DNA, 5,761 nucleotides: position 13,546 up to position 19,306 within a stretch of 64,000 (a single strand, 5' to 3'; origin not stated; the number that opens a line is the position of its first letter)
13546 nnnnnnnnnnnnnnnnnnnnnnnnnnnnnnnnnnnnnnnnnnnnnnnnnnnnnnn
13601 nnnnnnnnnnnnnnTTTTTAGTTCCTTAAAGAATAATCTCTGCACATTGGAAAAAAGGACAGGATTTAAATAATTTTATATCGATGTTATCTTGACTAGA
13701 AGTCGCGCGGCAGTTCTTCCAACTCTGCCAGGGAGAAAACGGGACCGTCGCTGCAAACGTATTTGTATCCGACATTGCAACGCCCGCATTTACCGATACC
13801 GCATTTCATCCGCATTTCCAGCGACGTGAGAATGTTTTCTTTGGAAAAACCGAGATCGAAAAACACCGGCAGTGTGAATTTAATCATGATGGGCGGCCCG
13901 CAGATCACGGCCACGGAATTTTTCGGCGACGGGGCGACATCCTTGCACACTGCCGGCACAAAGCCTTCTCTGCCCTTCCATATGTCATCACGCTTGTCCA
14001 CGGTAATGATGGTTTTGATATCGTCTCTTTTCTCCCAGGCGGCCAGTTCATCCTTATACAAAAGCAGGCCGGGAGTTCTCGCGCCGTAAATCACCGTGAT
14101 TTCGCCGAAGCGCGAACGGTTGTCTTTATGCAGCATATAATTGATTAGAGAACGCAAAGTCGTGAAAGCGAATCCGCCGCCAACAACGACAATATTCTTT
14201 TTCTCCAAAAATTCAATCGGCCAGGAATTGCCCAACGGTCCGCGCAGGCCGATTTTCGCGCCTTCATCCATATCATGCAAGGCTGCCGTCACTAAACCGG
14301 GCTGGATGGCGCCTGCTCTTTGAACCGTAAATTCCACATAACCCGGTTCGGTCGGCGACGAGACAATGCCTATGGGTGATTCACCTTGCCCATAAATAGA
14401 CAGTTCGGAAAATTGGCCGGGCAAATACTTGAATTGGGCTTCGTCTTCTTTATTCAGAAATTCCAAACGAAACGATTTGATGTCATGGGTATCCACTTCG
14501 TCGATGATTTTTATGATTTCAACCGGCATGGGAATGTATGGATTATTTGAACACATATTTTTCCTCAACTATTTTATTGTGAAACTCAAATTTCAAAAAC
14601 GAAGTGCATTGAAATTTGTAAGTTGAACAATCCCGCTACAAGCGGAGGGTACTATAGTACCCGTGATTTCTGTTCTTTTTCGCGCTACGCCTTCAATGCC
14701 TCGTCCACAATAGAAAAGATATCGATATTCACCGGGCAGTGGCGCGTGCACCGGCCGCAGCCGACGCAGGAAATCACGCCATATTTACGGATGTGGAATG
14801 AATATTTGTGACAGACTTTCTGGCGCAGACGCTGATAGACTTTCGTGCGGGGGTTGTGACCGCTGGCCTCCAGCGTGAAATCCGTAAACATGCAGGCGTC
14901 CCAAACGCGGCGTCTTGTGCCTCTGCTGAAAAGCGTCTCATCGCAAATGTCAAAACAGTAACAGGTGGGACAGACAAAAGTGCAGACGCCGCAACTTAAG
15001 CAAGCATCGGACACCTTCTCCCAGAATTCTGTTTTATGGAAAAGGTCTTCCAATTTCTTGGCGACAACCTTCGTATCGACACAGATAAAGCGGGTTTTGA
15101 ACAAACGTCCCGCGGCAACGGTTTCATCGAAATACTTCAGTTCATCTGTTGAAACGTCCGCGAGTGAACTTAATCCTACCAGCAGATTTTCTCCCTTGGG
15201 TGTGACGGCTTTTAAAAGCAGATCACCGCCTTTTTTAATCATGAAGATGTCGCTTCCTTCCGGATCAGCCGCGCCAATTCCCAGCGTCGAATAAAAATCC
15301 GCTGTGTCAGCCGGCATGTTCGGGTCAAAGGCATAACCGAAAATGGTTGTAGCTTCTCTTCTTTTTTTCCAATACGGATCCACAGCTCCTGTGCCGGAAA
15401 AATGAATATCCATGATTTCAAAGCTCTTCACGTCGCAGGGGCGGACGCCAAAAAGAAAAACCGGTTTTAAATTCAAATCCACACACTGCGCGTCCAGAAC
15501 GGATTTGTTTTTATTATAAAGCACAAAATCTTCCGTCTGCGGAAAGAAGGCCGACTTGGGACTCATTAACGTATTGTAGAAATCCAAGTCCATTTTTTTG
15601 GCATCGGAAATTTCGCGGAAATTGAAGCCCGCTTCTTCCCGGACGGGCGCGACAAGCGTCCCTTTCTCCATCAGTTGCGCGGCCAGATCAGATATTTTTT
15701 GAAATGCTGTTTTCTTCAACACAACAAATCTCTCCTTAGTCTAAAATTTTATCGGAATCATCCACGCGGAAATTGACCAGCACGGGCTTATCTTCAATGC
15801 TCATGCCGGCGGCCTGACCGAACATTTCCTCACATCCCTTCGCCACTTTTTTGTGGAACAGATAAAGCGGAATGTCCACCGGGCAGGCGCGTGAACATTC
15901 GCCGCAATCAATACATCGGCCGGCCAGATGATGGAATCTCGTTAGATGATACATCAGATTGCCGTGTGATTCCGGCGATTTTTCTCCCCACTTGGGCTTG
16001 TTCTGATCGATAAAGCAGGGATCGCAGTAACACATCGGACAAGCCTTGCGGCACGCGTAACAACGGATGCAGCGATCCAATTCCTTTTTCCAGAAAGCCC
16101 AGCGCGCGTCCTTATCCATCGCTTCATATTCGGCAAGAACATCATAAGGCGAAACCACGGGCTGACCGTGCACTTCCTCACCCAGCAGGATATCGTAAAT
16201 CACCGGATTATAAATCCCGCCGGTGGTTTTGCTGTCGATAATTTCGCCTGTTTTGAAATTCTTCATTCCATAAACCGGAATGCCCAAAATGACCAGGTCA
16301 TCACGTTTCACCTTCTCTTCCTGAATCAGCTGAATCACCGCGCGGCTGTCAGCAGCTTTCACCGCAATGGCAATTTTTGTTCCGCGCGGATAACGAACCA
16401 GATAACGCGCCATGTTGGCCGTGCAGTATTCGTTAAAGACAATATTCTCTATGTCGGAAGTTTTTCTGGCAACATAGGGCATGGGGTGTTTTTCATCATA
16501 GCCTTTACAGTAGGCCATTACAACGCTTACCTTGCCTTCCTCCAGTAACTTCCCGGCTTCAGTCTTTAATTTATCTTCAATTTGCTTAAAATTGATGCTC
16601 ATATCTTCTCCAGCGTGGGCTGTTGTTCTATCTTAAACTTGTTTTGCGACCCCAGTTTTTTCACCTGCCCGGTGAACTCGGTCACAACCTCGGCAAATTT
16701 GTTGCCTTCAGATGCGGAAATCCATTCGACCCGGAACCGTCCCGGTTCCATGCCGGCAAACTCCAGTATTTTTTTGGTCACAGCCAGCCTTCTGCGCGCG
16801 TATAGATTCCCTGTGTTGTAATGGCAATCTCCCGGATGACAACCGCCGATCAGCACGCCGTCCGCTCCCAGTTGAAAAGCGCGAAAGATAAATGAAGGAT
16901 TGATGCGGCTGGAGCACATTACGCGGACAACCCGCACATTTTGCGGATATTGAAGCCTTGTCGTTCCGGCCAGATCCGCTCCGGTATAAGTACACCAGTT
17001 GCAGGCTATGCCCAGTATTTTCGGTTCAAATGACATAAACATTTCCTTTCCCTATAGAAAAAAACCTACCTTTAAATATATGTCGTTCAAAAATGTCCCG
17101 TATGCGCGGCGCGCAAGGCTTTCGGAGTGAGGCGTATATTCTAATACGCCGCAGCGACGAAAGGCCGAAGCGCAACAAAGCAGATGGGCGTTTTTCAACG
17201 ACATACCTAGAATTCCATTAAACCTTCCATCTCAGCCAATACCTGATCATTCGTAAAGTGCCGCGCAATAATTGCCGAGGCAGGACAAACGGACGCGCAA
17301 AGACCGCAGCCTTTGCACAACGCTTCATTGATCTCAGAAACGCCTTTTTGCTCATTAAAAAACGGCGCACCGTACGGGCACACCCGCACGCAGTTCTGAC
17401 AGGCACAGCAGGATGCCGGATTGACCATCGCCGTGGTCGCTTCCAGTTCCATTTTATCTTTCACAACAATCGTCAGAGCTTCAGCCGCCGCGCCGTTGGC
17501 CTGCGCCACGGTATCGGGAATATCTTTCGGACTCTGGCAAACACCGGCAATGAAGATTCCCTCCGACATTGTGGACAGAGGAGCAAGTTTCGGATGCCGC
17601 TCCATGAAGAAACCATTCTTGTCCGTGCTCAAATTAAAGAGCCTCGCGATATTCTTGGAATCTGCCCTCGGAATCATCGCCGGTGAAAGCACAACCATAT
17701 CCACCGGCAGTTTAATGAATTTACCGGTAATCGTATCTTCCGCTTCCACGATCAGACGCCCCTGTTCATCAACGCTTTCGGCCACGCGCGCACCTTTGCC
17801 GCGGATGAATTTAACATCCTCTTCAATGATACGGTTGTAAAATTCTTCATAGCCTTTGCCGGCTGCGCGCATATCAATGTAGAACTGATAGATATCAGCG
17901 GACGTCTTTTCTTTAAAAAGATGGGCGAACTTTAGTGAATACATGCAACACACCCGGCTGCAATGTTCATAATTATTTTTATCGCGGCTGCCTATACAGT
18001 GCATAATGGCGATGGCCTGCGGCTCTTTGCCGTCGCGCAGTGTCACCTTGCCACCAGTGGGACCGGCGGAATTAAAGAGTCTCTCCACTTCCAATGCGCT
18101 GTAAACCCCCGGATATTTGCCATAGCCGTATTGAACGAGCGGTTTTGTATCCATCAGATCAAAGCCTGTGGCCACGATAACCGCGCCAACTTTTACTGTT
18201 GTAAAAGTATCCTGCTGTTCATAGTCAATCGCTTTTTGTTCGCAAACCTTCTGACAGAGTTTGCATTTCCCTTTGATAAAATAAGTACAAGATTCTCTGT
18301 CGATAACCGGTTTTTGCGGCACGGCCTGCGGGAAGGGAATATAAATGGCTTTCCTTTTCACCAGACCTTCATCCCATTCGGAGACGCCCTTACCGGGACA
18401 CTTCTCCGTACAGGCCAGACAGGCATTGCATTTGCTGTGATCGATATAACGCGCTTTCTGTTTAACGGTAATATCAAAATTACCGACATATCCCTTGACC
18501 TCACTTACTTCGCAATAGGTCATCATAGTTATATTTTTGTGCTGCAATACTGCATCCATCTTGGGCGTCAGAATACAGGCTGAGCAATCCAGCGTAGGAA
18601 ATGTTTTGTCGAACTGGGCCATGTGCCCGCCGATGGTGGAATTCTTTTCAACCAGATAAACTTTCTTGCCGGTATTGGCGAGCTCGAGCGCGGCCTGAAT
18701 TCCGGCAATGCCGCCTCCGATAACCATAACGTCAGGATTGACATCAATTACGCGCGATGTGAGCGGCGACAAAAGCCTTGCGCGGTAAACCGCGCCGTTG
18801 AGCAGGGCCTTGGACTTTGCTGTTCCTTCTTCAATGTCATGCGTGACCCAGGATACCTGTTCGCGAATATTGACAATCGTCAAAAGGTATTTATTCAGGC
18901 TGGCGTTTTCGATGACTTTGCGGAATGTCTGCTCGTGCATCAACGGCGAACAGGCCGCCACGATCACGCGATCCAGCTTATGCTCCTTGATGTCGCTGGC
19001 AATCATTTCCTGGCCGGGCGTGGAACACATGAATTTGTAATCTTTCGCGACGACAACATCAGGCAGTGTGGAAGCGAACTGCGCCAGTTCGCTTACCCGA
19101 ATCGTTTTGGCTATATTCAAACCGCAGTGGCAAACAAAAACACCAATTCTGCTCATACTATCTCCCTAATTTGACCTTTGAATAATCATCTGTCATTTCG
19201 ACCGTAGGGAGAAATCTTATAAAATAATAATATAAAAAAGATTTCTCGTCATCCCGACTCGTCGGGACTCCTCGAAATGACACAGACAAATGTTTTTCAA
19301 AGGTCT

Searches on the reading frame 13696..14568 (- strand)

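Call 34: search_protein_families(library=pfam, proteins=[window:13696-14568:-], max_evalue=0.000001)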
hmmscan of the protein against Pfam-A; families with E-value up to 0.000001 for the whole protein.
window:13696-14568:- (290 aa): 2 families
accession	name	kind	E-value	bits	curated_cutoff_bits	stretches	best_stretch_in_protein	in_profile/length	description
PF00175.26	NAD_binding_1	-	1.3e-14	55.2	22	1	129-232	2-107/109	Oxidoreductase NAD-binding domain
PF10418.14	DHODB_Fe-S_bind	-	1.5e-10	41.1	23.9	1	251-283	1-40/41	Iron-sulfur cluster binding domain of dihydroorotate dehydrogenase B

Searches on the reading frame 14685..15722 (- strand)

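Call 34: search_protein_families(library=pfam, proteins=[window:14685-15722:-], max_evalue=0.000001)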
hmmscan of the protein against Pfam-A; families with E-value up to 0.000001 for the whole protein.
window:14685-15722:- (345 aa): 1 family
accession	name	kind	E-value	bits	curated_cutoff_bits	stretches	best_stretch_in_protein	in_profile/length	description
PF17179.9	Fer4_22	-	1.9e-30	106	27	1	241-333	2-95/95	4Fe-4S dicluster domain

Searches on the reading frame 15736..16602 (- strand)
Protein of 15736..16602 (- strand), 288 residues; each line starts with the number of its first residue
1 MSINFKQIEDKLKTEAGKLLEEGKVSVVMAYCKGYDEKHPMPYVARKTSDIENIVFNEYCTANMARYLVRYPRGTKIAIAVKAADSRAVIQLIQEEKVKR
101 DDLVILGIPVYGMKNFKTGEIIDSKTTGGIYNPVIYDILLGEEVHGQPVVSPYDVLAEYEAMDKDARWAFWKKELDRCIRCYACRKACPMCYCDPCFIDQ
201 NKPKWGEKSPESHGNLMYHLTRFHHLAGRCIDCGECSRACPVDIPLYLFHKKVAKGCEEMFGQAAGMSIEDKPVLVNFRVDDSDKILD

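Call 35: search_protein_families(library=pfam, proteins=[window:15736-16602:-], max_evalue=0.000001)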
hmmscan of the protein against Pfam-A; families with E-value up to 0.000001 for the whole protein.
window:15736-16602:- (288 aa): 3 families
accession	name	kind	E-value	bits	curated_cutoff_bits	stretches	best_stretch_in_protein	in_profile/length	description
PF12797.12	Fer4_2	-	4.2e-10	39.3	24.5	0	174-189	6-21/22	4Fe-4S binding domain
PF00037.32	Fer4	-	1.8e-08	34.3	21.1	0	228-244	6-22/24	4Fe-4S binding domain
PF13183.11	Fer4_8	-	1.7e-07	32.1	27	1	174-244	1-68/68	4Fe-4S dicluster domain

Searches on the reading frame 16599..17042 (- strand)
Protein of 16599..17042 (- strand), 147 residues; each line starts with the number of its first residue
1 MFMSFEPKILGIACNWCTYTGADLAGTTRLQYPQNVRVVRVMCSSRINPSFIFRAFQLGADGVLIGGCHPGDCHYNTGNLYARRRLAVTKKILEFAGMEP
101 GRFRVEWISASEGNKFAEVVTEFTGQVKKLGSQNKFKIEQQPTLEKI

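Call 35: search_protein_families(library=pfam, proteins=[window:16599-17042:-], max_evalue=0.000001)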
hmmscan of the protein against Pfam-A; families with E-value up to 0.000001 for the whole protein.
window:16599-17042:- (147 aa): 1 family
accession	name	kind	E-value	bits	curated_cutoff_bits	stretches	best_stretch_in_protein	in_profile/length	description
PF02662.21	FlpD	-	3.4e-54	182.5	22.3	1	9-131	1-123/123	Methyl-viologen-reducing hydrogenase, delta subunit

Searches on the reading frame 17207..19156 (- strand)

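Call 35: search_protein_families(library=pfam, proteins=[window:17207-19156:-], max_evalue=0.000001)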
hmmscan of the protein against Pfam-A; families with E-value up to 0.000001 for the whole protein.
window:17207-19156:- (649 aa): 10 families
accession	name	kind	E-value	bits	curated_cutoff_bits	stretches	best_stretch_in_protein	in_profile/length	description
PF00037.32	Fer4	-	2.7e-15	55.9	21.1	0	608-629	2-23/24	4Fe-4S binding domain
PF12831.13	FAD_oxidored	-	1.9e-10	41.1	27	1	142-180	1-39/416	FAD dependent oxidoreductase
PF07992.20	Pyr_redox_2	-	7.1e-10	39.2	26.1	1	142-242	2-82/291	Pyridine nucleotide-disulphide oxidoreductase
PF13237.11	Fer4_10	-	1.1e-09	38.5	25.5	0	578-625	4-53/53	4Fe-4S dicluster domain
PF12838.12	Fer4_7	-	1.6e-09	38.5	27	0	583-628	2-52/52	4Fe-4S dicluster domain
PF13450.12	NAD_binding_8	-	7.6e-09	36.2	21.9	1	145-198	1-54/68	NAD(P)-binding Rossmann-like domain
PF00890.30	FAD_binding_2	-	5.7e-08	32.8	20.4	1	142-180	1-39/414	FAD binding domain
PF12837.12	Fer4_6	-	7.9e-08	32.3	25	0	607-629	2-24/24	4Fe-4S binding domain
PF01266.30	DAO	-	2.8e-07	30.8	27.9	1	142-177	1-36/353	FAD dependent oxidoreductase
PF13484.11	Fer4_16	-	4.5e-07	31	30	0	614-632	2-20/66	4Fe-4S double cluster binding domain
